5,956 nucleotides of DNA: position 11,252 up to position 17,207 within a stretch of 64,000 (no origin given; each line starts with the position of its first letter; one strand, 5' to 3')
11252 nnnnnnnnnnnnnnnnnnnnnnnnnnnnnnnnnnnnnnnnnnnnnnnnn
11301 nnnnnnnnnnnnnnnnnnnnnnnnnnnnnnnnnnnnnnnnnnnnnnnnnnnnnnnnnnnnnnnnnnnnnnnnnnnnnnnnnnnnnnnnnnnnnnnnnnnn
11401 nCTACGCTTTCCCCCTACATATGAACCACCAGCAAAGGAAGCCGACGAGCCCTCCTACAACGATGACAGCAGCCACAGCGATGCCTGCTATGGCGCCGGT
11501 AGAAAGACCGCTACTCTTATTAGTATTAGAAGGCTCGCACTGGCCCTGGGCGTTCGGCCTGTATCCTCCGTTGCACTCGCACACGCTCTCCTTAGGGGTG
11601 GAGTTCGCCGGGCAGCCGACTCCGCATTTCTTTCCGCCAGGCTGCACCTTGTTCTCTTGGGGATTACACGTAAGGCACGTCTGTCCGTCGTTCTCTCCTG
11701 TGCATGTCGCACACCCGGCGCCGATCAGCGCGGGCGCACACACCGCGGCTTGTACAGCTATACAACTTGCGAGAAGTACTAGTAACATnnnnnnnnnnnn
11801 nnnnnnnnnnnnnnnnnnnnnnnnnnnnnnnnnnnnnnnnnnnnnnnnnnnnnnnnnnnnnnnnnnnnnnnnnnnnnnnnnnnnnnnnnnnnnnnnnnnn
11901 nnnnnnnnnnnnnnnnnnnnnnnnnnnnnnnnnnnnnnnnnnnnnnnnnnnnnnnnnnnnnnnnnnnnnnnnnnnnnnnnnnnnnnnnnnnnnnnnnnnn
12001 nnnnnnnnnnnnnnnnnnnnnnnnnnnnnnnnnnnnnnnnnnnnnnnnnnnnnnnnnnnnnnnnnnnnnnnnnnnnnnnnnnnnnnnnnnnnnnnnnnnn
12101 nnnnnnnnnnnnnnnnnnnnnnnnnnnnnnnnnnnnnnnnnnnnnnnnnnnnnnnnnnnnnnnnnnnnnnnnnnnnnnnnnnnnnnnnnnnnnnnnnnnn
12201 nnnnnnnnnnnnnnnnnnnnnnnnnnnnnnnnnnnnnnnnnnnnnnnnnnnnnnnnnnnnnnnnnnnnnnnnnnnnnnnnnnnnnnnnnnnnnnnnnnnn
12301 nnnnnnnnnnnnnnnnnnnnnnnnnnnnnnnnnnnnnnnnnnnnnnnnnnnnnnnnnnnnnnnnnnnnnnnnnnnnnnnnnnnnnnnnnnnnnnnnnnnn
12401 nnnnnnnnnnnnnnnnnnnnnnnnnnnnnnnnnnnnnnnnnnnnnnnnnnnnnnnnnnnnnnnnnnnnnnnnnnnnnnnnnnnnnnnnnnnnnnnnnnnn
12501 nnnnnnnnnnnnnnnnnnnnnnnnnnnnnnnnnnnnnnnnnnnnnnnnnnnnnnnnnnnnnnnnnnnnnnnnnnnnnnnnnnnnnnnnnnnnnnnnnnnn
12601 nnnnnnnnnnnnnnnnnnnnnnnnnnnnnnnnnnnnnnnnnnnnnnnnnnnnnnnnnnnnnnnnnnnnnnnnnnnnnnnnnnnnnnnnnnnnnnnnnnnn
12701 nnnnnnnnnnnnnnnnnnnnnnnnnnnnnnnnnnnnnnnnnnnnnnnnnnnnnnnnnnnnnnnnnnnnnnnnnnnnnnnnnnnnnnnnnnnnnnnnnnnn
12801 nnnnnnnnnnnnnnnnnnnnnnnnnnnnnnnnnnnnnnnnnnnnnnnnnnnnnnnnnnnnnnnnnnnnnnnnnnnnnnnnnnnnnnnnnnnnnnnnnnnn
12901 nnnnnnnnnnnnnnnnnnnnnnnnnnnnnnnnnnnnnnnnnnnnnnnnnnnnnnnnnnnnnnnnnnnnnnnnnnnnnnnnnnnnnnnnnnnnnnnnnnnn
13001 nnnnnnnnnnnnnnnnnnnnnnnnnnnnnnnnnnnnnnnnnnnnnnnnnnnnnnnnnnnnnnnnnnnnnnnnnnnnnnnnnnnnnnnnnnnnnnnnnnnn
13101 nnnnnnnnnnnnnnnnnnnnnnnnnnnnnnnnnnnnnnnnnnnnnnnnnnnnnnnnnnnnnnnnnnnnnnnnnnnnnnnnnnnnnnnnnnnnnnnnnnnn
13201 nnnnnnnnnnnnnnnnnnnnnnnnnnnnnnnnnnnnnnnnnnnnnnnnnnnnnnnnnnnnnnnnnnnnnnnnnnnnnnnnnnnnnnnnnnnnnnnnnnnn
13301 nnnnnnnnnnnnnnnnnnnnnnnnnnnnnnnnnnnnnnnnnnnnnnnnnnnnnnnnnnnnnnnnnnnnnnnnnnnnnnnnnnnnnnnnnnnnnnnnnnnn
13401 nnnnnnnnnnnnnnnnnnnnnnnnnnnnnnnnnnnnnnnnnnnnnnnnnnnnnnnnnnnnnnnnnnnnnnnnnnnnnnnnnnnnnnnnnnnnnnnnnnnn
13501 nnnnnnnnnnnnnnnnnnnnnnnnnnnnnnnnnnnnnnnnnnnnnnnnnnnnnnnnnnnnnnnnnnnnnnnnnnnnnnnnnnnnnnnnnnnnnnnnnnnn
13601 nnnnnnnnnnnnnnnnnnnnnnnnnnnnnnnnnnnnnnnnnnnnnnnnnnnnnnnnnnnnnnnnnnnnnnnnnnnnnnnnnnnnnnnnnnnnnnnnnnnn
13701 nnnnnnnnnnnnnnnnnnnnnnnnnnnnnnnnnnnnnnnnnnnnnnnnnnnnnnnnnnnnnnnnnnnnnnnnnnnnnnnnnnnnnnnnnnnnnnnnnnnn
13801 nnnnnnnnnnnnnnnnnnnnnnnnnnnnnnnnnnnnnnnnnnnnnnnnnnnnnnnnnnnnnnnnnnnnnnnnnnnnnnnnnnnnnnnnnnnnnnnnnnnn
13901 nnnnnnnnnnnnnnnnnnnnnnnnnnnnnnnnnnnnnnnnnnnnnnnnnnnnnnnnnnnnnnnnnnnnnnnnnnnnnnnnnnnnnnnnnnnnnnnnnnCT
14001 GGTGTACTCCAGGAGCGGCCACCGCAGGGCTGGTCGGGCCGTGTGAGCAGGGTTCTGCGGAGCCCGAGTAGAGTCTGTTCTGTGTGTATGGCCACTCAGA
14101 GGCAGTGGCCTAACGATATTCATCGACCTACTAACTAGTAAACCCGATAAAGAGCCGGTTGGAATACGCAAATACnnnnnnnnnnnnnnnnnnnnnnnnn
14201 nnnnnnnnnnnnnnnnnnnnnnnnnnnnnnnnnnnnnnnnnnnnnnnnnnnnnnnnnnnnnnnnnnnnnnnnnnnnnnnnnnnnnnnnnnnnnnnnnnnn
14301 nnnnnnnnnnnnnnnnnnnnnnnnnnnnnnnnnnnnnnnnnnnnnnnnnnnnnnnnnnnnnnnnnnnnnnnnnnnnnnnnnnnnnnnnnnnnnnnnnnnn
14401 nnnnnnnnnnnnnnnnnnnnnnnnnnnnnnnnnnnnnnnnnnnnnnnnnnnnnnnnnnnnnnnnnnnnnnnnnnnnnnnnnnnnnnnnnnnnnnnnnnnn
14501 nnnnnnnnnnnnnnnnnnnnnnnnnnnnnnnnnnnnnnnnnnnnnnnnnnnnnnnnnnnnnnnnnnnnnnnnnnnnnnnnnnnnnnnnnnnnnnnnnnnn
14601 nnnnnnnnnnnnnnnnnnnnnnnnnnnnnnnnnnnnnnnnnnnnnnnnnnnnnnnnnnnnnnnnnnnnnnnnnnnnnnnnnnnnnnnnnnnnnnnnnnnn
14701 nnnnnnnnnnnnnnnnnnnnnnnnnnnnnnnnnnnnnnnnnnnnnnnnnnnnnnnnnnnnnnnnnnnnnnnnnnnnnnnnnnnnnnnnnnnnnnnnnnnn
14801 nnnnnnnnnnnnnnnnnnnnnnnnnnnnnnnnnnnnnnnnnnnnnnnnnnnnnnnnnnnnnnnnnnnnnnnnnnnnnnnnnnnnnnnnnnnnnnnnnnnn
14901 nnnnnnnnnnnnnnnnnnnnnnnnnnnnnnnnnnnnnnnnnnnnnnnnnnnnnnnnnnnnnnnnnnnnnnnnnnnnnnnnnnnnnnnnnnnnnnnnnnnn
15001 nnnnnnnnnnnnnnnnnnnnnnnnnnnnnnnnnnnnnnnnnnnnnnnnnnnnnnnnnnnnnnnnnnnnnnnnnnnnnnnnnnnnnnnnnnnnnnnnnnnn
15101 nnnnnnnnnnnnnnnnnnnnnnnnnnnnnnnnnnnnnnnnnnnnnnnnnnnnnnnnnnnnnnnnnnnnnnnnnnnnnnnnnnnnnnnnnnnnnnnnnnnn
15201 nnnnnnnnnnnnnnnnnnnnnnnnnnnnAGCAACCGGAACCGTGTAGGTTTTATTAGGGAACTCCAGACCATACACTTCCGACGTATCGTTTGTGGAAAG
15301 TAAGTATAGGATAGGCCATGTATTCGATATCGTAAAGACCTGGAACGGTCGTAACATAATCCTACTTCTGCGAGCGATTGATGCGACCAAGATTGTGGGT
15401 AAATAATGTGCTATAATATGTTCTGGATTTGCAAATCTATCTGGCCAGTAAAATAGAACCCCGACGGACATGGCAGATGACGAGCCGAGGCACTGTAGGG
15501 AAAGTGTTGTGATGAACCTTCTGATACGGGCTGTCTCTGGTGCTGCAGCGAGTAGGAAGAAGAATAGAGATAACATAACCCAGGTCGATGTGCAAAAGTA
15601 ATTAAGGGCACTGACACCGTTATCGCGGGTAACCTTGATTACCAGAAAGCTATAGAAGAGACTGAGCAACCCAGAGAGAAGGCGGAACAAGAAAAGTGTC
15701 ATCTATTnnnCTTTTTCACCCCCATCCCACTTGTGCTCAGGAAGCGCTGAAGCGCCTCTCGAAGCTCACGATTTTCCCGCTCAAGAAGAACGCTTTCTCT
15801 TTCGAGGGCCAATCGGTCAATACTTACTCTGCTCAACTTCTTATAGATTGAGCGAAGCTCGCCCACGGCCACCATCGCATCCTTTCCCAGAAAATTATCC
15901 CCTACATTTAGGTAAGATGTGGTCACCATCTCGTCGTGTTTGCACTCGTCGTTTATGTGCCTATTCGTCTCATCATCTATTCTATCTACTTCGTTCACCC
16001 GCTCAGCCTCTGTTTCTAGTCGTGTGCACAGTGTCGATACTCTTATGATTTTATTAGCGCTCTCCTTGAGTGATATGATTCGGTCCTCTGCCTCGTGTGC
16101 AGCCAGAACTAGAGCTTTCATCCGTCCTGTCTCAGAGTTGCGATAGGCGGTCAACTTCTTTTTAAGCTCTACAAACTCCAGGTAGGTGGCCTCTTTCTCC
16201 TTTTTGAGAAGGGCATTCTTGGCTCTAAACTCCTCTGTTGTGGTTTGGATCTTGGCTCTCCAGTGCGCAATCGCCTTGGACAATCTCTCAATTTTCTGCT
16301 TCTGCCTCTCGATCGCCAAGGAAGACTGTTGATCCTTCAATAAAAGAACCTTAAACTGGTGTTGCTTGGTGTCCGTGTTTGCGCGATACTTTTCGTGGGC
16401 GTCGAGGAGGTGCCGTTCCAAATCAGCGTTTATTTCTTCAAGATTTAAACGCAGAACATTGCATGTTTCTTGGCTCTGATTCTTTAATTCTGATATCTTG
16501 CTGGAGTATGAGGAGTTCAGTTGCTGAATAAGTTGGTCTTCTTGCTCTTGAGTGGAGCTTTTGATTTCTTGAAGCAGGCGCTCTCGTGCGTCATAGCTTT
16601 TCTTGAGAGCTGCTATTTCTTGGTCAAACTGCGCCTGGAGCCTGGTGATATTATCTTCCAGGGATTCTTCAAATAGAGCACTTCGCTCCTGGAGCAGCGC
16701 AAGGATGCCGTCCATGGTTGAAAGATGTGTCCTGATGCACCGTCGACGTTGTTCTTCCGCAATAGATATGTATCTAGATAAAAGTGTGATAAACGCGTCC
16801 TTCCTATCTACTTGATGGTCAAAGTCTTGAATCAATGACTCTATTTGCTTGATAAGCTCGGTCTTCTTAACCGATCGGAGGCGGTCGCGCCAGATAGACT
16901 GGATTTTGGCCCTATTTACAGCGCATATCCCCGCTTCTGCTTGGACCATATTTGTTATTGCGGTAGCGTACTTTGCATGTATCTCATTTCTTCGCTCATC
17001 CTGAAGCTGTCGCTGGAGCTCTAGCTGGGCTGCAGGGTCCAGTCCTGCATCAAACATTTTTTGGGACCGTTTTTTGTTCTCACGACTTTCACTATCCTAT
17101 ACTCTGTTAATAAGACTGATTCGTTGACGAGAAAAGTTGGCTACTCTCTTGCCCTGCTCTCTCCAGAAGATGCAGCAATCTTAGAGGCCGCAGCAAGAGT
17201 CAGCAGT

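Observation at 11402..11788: Minimal 128-aa VSP: signal peptide + one module + TM + CRGKA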

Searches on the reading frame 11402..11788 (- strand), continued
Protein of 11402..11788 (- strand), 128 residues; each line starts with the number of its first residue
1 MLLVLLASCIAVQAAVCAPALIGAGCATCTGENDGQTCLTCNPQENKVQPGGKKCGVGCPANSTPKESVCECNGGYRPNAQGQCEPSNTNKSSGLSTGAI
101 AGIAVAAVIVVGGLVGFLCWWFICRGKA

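Call 64: fold_search(model_id=the predicted structure, library=pdb)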
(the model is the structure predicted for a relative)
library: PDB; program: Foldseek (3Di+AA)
matches with E <= 10: 117; with E <= 0.001: 0
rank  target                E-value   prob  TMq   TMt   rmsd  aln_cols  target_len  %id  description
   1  9qaw_A                4.4e-01  0.10  0.21  0.01  13.2        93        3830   17  CryoEM structure of the human LRP2 receptor ectodomain in complex with LRPAP1 (released 2026-03-11)
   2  8cdd_A                8.1e-01  0.11  0.21  0.07   8.1        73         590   29  PfRH5-PfCyRPA-PfRIPR complex from Plasmodium falciparum bound to antibody Cy.003 (released 2023-10-25)
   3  8cls_A                9.8e-01  0.14  0.21  0.04  11.8        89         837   18  Drosophila melanogaster insulin receptor ectodomain in complex with DILP5 (released 2023-12-20)
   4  9ef9_A                9.8e-01  0.14  0.23  0.04  12.8       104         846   17  Cryo-EM structure of Drosophila melanogaster insulin receptor (dmIR) bound with three DILP5, asymmetric conformation (released 2025-10-01)
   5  3u9u_F                9.8e-01  0.08  0.17  0.04  12.9        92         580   22  Crystal Structure of Extracellular Domain of Human ErbB4/Her4 in complex with the Fab fragment of mAb1479 (released 2012-10-31)
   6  3u9u_E                9.8e-01  0.07  0.17  0.04  12.7        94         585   22  Crystal Structure of Extracellular Domain of Human ErbB4/Her4 in complex with the Fab fragment of mAb1479 (released 2012-10-31)
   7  6b0h_J                1.2e+00  0.08  0.20  0.17   8.8        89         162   15  Crystal structure of Pfs25 in complex with the transmission blocking antibody 1262 (released 2017-11-15)
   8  7u6d_C                1.2e+00  0.08  0.20  0.07  12.0       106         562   20  Head region of insulin receptor ectodomain (A-isoform) bound to the non-insulin agonist IM459 (released 2022-10-05)
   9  3w11_E                1.2e+00  0.04  0.16  0.09  13.0       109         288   19  Insulin receptor ectodomain construct comprising domains L1-CR in complex with human insulin, Alpha-CT peptide(704-719 (released 2013-01-09)
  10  8jxi_A                1.3e+00  0.06  0.17  0.03  11.7        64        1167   25  rat megalin RAP complex wingB (released 2024-06-19)
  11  5o7p_C                1.5e+00  0.14  0.24  0.06   6.2        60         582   23  HER3 in complex with Fab MF3178 (released 2018-05-16)
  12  8u4i_B                1.5e+00  0.04  0.16  0.05  13.4       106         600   20  Structure of the HER4/NRG1b Homodimer Extracellular Domain (released 2024-03-13)
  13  9i1q_B                1.6e+00  0.18  0.25  0.06   6.1        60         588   23  HER3 receptor in complex with the Fab fragment of TK-hu A3 monoclonal antibody (released 2025-10-15)
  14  8jut_A                1.6e+00  0.06  0.17  0.01  11.7        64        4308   25  rat megalin RAP complex (released 2024-06-19)
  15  7mn6_B                1.7e+00  0.08  0.20  0.06   9.8        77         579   19  Structure of the HER2 S310F/HER3/NRG1b Heterodimer Extracellular Domain (released 2021-10-27)
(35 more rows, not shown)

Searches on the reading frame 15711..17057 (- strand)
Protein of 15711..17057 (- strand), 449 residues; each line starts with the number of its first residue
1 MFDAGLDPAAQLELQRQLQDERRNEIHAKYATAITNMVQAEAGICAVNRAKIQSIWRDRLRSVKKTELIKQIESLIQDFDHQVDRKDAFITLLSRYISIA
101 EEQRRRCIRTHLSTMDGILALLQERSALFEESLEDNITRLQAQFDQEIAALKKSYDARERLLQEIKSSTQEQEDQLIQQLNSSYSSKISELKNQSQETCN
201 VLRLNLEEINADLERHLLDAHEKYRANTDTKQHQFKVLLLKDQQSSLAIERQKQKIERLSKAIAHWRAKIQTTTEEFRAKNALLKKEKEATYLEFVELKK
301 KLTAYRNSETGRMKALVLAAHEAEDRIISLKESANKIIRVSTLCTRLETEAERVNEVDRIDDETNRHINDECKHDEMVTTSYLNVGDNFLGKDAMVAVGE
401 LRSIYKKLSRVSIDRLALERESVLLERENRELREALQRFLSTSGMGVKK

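Call 52: list_cluster_members(proteins=[P0123, window:15711-17057:-, window:50107-51705:-, window:52052-52696:-, window:41891-50080:+, window:56042-56647:-, window:58557-60239:+, window:60249-62156:-])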
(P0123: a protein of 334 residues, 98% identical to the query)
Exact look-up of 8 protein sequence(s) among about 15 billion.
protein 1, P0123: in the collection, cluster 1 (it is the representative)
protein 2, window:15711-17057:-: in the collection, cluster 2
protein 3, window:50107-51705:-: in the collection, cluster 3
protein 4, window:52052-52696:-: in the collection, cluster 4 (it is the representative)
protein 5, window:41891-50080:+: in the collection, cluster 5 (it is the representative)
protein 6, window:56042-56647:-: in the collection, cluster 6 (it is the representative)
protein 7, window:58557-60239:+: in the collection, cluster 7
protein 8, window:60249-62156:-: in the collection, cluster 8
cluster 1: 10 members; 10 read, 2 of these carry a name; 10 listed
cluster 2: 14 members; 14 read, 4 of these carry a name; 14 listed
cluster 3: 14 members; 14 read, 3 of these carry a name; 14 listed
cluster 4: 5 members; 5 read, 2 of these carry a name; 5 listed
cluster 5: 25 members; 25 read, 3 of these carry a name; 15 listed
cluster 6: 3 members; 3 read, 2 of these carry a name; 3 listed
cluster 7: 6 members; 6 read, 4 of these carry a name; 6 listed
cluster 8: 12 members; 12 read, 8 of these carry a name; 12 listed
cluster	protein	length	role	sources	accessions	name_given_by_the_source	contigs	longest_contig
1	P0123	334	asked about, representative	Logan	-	-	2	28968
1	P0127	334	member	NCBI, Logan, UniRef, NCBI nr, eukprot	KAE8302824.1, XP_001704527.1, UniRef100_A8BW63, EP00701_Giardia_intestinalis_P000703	Kinase, NEK [Giardia duodenalis] | non-specific serine/threonine protein kinase n=1 Tax=Giardia intestinalis (strain ATCC ... | Kinase, NEK [Giardia intestinalis]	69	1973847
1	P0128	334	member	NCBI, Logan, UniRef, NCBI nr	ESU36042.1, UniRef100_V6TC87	Serine/threonine protein kinase [Giardia duodenalis] | non-specific serine/threonine protein kinase n=1 Tax=Giardia intestinalis TaxID=5741 ... | Serine/threonine protein kinase [Giardia intestinalis]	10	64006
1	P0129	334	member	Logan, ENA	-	-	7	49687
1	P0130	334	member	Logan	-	-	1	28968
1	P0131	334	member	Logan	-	-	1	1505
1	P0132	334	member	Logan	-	-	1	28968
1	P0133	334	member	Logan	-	-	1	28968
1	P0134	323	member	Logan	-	-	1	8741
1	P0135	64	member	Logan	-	-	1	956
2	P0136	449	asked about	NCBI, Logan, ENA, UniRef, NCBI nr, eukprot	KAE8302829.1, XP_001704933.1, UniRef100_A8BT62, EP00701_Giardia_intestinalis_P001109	NYD-SP28 protein [Giardia duodenalis] | Dynein regulatory complex subunit 2 n=1 Tax=Giardia intestinalis (strain ATCC 50803 / WB ... | NYD-SP28 protein [Giardia intestinalis]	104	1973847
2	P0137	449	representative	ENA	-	-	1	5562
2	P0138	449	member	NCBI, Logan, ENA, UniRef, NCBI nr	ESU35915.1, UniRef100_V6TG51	Hypothetical protein DHA2_23357 [Giardia duodenalis] | Dynein regulatory complex subunit 2 n=1 Tax=Giardia intestinalis TaxID=5741 ... | Hypothetical protein DHA2_23357 [Giardia intestinalis]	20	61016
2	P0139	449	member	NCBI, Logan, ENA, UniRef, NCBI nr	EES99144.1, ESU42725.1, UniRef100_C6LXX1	Hypothetical protein GSB_23357 [Giardia duodenalis] | Dynein regulatory complex subunit 2 n=2 Tax=Giardia intestinalis TaxID=5741 ... | NYD-SP28 protein [Giardia intestinalis ATCC 50581]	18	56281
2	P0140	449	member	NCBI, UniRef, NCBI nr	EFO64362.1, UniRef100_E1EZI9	NYD-SP28 protein [Giardia lamblia P15] | Dynein regulatory complex subunit 2 n=1 Tax=Giardia intestinalis (strain P15) ...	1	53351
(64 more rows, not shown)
